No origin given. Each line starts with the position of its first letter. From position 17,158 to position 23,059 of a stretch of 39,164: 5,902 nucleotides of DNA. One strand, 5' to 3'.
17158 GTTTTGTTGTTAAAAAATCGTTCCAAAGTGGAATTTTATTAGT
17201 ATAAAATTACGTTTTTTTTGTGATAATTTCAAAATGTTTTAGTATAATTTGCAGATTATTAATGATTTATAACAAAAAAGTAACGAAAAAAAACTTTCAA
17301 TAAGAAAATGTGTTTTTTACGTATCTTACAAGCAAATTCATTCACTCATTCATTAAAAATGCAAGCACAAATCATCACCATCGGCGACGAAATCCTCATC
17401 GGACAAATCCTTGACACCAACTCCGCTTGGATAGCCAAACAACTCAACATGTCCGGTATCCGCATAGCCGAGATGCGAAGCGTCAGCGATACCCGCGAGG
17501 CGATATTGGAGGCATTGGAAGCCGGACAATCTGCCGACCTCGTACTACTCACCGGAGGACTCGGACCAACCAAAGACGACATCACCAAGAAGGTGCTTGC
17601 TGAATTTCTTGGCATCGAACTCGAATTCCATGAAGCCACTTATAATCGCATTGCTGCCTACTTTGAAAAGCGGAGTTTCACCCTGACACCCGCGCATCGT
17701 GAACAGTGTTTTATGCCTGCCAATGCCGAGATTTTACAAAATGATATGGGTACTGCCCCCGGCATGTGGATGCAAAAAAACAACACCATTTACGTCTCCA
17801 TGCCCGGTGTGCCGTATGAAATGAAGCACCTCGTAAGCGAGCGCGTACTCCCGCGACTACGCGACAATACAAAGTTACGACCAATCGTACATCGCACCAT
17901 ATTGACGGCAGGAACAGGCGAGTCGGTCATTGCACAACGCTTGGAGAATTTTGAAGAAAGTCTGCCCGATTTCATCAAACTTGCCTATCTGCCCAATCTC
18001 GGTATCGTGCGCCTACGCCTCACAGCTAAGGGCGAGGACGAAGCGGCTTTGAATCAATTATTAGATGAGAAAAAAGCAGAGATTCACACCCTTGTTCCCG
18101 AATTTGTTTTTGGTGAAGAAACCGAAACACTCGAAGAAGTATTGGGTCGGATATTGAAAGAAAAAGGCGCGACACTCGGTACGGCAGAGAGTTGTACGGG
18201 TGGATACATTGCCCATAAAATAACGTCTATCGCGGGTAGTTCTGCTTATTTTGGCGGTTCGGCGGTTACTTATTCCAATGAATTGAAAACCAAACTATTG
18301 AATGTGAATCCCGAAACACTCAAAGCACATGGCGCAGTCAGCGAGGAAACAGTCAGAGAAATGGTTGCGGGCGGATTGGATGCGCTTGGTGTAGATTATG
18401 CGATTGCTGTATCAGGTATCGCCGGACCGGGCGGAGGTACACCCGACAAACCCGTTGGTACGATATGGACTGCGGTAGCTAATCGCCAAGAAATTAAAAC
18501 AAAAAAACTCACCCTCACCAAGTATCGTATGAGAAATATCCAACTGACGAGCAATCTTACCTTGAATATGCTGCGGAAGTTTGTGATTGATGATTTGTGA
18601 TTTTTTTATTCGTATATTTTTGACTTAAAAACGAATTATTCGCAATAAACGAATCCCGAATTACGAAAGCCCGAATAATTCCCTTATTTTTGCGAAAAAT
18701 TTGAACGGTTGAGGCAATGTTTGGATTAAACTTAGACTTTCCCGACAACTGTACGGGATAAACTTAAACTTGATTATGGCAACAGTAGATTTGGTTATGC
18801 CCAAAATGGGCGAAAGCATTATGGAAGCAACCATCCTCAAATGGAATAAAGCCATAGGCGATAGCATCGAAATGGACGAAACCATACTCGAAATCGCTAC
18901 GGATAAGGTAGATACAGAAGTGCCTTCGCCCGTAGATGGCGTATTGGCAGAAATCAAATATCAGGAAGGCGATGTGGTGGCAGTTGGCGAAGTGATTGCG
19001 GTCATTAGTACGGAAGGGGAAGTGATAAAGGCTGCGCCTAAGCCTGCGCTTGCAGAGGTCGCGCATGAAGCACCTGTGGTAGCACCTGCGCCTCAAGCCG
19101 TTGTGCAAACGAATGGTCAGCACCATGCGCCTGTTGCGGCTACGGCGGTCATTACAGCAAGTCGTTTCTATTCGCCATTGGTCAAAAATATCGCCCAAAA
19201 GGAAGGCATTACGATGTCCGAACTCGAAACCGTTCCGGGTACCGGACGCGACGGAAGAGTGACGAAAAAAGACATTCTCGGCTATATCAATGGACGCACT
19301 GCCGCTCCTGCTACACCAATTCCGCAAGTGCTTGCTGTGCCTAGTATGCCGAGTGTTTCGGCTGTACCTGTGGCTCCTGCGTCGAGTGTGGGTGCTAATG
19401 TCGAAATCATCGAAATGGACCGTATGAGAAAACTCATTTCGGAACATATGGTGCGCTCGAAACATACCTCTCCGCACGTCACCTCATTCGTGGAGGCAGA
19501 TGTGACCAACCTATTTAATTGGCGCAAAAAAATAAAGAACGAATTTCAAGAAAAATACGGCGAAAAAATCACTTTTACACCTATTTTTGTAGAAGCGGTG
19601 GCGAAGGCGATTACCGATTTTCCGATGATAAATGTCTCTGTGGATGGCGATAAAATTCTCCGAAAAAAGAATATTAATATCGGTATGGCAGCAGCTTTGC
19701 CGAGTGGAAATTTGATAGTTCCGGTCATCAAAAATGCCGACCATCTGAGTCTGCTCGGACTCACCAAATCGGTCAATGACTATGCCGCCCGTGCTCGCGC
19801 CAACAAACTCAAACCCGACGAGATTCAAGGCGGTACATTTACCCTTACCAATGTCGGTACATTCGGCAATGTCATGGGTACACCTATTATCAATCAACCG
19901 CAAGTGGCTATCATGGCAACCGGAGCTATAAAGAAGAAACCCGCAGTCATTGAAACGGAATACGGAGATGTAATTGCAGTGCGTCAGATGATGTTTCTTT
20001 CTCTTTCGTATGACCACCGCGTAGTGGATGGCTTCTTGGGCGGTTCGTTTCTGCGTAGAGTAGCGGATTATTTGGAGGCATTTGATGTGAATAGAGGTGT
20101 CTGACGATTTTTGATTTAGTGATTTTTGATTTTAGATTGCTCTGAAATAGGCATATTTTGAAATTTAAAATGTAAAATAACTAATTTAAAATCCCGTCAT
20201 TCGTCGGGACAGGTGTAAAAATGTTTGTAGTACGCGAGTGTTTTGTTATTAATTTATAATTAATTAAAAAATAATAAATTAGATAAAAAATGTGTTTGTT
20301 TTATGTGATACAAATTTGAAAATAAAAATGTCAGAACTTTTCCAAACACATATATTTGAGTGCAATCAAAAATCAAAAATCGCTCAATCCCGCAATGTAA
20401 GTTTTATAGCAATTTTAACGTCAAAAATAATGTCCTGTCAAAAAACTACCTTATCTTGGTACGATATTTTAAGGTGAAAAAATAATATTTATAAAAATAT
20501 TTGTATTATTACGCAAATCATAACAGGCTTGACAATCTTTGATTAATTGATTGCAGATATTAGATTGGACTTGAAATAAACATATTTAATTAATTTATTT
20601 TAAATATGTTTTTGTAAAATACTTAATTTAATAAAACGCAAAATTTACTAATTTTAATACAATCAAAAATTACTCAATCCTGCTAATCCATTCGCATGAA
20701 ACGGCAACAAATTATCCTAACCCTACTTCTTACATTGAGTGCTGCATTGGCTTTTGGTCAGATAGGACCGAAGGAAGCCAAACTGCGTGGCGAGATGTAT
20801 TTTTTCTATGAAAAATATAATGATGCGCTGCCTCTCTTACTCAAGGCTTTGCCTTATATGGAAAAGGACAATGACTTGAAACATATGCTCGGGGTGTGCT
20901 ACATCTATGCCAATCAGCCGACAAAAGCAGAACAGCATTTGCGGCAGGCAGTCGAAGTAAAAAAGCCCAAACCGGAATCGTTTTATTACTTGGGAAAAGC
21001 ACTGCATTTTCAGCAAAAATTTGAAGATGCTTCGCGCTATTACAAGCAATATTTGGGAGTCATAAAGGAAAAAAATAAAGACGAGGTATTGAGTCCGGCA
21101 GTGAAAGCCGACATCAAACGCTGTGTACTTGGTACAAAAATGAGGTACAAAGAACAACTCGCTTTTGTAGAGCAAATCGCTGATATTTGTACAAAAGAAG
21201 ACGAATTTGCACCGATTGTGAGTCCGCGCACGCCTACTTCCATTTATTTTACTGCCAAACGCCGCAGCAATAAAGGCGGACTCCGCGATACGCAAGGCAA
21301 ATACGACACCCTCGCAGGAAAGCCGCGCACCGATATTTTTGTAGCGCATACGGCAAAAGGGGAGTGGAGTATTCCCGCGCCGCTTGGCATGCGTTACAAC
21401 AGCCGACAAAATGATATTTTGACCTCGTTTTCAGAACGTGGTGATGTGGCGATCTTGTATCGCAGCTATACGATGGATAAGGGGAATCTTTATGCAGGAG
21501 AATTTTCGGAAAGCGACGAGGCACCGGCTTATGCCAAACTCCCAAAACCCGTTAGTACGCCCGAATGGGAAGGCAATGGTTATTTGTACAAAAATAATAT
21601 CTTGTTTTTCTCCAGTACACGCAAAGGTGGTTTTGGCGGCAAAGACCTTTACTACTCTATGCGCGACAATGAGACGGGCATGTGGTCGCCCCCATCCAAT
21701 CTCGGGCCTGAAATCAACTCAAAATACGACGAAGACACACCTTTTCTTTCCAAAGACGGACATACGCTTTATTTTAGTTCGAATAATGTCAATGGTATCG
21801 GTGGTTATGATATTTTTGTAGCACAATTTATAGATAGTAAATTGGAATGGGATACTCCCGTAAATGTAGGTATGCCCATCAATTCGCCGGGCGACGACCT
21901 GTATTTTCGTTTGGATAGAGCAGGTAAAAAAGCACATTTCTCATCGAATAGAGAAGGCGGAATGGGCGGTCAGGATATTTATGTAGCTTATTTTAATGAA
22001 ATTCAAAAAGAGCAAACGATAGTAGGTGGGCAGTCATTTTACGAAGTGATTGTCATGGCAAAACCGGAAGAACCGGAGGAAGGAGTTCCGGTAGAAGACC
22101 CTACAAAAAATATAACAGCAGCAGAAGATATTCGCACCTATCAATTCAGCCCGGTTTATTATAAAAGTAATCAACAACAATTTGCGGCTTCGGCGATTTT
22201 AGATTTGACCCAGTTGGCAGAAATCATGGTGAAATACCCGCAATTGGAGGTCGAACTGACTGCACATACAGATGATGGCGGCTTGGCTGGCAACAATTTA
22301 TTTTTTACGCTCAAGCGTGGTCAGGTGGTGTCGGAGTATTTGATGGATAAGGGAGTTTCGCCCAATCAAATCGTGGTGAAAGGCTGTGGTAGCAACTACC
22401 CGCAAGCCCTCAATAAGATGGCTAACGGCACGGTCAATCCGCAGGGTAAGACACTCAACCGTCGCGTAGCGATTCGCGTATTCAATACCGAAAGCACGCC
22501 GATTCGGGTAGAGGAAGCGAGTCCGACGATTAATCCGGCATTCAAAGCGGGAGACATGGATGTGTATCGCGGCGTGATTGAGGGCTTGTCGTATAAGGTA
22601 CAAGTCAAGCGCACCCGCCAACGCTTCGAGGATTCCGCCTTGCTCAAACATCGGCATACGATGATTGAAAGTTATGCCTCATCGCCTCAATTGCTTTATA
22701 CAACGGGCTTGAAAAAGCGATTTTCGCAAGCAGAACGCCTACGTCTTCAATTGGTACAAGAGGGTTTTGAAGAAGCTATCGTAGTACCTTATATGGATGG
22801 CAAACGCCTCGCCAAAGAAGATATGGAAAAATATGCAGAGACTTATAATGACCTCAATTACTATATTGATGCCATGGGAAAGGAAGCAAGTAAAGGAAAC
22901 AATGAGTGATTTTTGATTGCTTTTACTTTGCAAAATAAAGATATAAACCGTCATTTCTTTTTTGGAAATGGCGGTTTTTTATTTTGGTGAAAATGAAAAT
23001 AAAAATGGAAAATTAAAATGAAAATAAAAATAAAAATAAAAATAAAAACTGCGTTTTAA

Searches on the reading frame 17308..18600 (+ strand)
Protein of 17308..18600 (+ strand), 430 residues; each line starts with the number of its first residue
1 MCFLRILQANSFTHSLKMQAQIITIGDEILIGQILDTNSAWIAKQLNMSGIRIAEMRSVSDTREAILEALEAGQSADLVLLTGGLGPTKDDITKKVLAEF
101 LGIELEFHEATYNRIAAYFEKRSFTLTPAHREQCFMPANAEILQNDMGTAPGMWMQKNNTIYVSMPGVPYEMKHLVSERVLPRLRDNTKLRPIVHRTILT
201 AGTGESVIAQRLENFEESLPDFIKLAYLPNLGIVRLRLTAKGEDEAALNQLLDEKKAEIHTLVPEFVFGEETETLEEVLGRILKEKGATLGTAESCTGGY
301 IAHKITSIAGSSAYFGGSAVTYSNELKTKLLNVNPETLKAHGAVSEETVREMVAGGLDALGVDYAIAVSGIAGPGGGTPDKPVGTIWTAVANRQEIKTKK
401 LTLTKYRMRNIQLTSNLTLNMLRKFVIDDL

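Call 74: search_protein_families(library=pfam, proteins=[window:17308-18600:+], max_evalue=0.0001)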
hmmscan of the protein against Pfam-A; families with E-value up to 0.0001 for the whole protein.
window:17308-18600:+ (430 aa): 3 families
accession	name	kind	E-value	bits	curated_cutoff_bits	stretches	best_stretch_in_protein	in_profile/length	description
PF02464.23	CinA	-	3.5e-53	179.8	23.5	1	273-425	2-154/155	Competence-damaged protein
PF00994.29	MoCF_biosynth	-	4.9e-37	127.3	26.6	1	22-185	2-143/144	Probable molybdopterin binding domain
PF18146.6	CinA_KH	-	5.6e-13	49.2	27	1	195-269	1-73/73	Damage-inducible protein CinA KH domain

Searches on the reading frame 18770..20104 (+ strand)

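Call 74: search_protein_families(library=pfam, proteins=[window:18770-20104:+], max_evalue=0.0001)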
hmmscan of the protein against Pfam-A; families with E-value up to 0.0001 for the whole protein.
window:18770-20104:+ (444 aa): 4 families
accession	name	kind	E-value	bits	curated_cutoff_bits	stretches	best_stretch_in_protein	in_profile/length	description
PF00198.28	2-oxoacid_dh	-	3.7e-80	269.2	23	1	211-438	4-227/232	2-oxoacid dehydrogenases acyltransferase (catalytic domain)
PF00364.28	Biotin_lipoyl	-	8.8e-18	64.4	22.1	1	8-79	3-73/73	Biotin-requiring enzyme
PF02817.22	E3_binding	-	1.7e-11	44.6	23.7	1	133-170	2-36/36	e3 binding domain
PF13533.13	Biotin_lipoyl_2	-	2.2e-05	24.6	29.8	1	51-79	3-31/32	Biotin-lipoyl like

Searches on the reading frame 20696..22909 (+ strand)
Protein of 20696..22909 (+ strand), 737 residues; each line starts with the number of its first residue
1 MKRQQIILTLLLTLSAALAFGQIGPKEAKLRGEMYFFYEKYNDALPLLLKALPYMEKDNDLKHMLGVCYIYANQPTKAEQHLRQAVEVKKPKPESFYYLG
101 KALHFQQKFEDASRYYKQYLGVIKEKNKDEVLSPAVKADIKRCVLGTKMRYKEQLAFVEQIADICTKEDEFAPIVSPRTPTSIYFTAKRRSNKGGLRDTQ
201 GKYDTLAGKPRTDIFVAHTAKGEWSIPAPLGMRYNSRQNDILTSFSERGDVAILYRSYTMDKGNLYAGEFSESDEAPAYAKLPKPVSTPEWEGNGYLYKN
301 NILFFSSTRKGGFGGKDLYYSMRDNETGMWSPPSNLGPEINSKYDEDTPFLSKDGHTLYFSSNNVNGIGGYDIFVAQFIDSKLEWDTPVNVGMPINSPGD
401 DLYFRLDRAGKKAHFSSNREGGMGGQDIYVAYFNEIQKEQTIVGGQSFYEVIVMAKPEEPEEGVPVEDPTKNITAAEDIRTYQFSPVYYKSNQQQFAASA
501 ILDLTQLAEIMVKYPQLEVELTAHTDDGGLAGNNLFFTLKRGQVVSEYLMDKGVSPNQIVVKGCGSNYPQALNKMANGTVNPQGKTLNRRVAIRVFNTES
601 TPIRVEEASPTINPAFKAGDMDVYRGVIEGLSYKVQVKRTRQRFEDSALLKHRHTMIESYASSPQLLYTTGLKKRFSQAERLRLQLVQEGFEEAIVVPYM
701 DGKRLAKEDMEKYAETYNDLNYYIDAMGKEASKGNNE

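Call 12: search_protein_families(library=pfam, proteins=[window:20696-22909:+])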
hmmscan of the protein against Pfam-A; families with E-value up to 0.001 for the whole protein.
window:20696-22909:+ (737 aa): 7 families
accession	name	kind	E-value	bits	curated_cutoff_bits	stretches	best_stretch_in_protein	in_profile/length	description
PF00691.25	OmpA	-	1.8e-11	44.7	27.2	1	488-576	1-91/98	OmpA family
PF07676.18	PD40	-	2.6e-10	40.4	20.9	1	336-375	1-38/38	WD40-like Beta Propeller Repeat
PF00515.34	TPR_1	-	8.5e-08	32.2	27.8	0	65-88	7-30/34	Tetratricopeptide repeat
PF13424.12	TPR_12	-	1.1e-06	29.1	30.1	0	31-89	9-75/77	Tetratricopeptide repeat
PF07719.23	TPR_2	-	1.4e-06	28.4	27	0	63-87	5-29/34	Tetratricopeptide repeat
PF12895.13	ANAPC3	-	0.0001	22.9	27.2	1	39-116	3-79/82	Anaphase-promoting complex, cyclosome, subunit 3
PF13181.12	TPR_8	-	0.00045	20.6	25.7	0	62-89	4-31/34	Tetratricopeptide repeat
